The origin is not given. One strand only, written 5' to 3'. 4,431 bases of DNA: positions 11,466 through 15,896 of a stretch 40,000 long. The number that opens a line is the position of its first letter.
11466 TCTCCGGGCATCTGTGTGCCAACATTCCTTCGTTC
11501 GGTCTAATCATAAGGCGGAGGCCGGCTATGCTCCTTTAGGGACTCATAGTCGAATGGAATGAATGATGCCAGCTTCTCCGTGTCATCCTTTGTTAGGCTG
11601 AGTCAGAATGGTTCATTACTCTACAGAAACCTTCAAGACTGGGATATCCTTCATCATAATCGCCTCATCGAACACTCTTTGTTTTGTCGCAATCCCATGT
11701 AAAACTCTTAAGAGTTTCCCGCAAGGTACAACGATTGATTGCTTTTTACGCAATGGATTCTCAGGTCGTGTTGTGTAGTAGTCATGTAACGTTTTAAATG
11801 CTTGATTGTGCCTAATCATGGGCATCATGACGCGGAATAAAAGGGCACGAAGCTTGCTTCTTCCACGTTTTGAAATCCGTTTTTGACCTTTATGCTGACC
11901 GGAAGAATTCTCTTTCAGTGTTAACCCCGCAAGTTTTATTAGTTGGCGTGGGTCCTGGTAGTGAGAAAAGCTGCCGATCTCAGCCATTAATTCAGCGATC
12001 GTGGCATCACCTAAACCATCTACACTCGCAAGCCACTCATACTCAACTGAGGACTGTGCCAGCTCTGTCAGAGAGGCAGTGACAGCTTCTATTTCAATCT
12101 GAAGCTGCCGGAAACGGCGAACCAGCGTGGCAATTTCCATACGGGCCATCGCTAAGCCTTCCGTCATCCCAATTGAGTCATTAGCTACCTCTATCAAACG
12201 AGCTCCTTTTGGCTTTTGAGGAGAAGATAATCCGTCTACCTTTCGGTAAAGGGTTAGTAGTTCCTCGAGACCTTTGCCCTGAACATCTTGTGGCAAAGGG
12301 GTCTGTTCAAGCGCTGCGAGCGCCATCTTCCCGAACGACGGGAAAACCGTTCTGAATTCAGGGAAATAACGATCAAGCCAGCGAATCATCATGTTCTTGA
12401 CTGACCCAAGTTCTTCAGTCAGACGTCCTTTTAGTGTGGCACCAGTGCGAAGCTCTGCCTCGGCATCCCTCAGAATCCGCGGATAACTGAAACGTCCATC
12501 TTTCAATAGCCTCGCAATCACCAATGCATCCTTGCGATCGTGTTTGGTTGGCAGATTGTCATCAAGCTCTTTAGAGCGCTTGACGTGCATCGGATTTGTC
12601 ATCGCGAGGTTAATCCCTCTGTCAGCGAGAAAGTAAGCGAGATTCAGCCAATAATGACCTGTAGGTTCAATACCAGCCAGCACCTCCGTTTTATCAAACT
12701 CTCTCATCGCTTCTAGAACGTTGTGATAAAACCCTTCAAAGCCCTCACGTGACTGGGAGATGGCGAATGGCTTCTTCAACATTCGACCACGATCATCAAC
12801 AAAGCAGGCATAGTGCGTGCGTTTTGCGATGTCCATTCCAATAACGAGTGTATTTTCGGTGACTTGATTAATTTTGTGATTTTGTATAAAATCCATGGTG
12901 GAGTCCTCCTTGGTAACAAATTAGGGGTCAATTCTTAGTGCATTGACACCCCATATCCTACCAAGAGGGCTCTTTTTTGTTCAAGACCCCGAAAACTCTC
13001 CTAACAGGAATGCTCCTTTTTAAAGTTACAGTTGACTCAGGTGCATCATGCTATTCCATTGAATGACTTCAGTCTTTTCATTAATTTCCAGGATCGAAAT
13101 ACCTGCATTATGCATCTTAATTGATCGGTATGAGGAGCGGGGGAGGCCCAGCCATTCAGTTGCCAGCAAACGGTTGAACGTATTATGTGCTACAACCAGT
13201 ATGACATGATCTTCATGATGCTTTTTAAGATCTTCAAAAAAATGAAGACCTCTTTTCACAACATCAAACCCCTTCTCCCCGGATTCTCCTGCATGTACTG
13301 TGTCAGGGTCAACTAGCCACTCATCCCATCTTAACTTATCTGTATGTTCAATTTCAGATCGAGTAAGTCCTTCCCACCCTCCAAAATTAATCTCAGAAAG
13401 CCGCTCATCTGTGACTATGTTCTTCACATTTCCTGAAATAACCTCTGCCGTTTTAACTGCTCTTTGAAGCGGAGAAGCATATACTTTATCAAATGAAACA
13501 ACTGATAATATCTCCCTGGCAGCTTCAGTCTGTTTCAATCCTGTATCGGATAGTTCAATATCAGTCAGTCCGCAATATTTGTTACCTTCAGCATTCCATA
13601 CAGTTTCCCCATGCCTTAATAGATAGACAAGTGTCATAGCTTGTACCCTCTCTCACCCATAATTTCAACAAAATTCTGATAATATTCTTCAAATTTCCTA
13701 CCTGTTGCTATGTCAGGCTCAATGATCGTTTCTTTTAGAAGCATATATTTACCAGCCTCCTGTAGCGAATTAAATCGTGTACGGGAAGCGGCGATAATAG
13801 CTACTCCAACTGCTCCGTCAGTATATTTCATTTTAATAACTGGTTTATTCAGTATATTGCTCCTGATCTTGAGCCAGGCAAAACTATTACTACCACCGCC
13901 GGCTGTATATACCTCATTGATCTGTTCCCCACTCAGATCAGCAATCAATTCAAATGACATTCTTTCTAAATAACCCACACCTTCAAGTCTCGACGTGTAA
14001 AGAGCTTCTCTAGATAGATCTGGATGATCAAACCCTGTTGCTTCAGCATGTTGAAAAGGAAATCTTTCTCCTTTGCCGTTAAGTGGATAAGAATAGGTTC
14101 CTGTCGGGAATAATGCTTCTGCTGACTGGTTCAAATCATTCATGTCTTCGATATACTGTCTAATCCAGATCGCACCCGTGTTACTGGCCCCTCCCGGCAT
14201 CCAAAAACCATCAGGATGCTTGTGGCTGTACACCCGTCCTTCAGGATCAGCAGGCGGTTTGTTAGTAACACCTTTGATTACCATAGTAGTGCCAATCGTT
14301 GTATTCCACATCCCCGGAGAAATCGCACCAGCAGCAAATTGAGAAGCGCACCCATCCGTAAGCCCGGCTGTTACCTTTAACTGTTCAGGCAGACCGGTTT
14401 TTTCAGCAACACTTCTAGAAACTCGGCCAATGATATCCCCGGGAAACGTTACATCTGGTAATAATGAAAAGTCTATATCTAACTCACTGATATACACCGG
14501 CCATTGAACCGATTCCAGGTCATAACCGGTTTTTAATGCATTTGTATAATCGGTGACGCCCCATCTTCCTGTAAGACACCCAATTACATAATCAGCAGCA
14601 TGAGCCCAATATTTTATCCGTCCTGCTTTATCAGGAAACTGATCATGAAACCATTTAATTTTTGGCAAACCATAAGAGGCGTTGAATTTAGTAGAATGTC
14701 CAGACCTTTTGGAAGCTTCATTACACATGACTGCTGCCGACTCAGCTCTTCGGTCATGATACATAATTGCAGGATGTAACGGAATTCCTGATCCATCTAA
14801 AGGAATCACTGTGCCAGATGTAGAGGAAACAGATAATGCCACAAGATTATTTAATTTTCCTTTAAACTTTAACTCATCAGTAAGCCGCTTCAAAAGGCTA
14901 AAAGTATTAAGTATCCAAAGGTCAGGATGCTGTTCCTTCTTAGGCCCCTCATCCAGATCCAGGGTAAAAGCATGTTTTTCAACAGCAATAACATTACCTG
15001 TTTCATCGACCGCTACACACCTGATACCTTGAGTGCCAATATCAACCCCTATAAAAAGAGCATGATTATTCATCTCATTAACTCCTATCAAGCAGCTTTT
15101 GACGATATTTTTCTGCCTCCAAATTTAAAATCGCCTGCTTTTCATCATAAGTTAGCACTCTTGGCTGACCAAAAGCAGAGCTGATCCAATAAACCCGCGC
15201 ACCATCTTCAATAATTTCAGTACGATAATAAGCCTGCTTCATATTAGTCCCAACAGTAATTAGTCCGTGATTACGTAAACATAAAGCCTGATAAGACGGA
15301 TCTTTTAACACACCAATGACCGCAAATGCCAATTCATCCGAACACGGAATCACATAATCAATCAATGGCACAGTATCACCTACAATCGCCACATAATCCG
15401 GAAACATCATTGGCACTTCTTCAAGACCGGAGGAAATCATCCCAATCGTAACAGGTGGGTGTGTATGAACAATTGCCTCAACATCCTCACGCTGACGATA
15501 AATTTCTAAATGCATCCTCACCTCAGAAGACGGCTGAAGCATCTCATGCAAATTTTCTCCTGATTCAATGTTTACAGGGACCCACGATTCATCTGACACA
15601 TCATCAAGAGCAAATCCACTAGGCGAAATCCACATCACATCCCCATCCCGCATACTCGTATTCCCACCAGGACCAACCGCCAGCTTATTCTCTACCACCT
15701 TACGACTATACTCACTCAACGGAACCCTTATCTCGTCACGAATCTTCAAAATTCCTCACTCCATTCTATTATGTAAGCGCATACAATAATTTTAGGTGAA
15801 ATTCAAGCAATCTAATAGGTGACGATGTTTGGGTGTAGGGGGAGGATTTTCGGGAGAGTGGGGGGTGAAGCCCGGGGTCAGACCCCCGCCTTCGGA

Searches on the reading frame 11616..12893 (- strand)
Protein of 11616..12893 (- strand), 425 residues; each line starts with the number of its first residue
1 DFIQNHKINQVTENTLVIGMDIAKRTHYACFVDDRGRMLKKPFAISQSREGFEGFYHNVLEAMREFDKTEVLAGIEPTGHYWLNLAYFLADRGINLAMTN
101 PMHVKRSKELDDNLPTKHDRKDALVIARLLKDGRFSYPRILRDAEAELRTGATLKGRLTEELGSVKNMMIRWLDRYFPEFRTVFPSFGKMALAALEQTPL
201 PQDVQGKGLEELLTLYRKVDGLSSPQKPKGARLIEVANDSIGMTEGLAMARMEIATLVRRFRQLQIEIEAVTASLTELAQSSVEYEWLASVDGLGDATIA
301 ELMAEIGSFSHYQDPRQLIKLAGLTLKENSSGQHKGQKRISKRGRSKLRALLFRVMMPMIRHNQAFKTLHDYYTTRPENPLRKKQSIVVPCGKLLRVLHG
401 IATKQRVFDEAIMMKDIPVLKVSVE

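Call 13: search_protein_families(library=pfam, proteins=[window:11616-12893:-], max_evalue=0.01)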
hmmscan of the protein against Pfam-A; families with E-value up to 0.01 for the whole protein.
window:11616-12893:- (425 aa): 2 families
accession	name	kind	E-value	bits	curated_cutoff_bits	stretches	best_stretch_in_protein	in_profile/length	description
PF01548.23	DEDD_Tnp_IS110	-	1.1e-30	106.9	29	1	18-178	1-155/155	Transposase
PF02371.22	Transposase_20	-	2.6e-22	79.4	21.3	1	287-370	3-86/87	Transposase IS116/IS110/IS902 family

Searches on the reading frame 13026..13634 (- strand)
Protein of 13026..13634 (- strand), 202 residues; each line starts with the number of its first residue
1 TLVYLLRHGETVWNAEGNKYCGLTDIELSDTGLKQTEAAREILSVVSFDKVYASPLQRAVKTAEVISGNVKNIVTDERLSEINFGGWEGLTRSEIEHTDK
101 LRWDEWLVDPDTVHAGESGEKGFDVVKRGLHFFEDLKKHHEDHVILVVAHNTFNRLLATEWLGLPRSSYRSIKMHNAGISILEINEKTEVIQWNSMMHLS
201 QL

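Call 13: search_protein_families(library=pfam, proteins=[window:13026-13634:-], max_evalue=0.01)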
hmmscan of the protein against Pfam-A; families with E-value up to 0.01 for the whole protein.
window:13026-13634:- (202 aa): 1 family
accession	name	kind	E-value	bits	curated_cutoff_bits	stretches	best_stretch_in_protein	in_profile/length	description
PF00300.27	His_Phos_1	-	2.7e-55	187.5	21.7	1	3-192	1-189/194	Histidine phosphatase superfamily (branch 1)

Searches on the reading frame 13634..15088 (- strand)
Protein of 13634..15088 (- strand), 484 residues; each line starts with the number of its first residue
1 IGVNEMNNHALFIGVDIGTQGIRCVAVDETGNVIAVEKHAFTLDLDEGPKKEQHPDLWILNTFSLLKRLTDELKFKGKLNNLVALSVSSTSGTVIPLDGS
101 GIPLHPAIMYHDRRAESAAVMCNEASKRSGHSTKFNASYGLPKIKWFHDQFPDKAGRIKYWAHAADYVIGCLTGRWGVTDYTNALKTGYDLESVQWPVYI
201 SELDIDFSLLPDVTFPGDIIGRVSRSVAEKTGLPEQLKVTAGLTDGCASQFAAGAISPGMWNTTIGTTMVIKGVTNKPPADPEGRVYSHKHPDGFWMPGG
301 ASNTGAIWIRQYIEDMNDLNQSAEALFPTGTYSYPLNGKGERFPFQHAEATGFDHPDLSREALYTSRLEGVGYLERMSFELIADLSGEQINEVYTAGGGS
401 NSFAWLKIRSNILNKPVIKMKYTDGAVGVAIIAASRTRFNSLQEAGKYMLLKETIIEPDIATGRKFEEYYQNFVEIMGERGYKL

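Call 13: search_protein_families(library=pfam, proteins=[window:13634-15088:-], max_evalue=0.01)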
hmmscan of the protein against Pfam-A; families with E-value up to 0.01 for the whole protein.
window:13634-15088:- (484 aa): 2 families
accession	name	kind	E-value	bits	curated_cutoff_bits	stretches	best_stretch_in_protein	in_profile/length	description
PF00370.27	FGGY_N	-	8.8e-34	117.6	28.8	1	12-251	2-244/245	FGGY family of carbohydrate kinases, N-terminal domain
PF02782.22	FGGY_C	-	7.4e-15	55.7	27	1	263-434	3-195/198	FGGY family of carbohydrate kinases, C-terminal domain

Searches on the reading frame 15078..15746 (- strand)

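Call 13: search_protein_families(library=pfam, proteins=[window:15078-15746:-], max_evalue=0.01)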
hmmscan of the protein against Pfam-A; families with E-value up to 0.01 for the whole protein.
window:15078-15746:- (222 aa): 1 family
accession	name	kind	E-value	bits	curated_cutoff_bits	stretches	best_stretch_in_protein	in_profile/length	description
PF00596.27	Aldolase_II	-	6.6e-40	137.4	22.2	1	11-186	4-182/183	Class II Aldolase and Adducin N-terminal domain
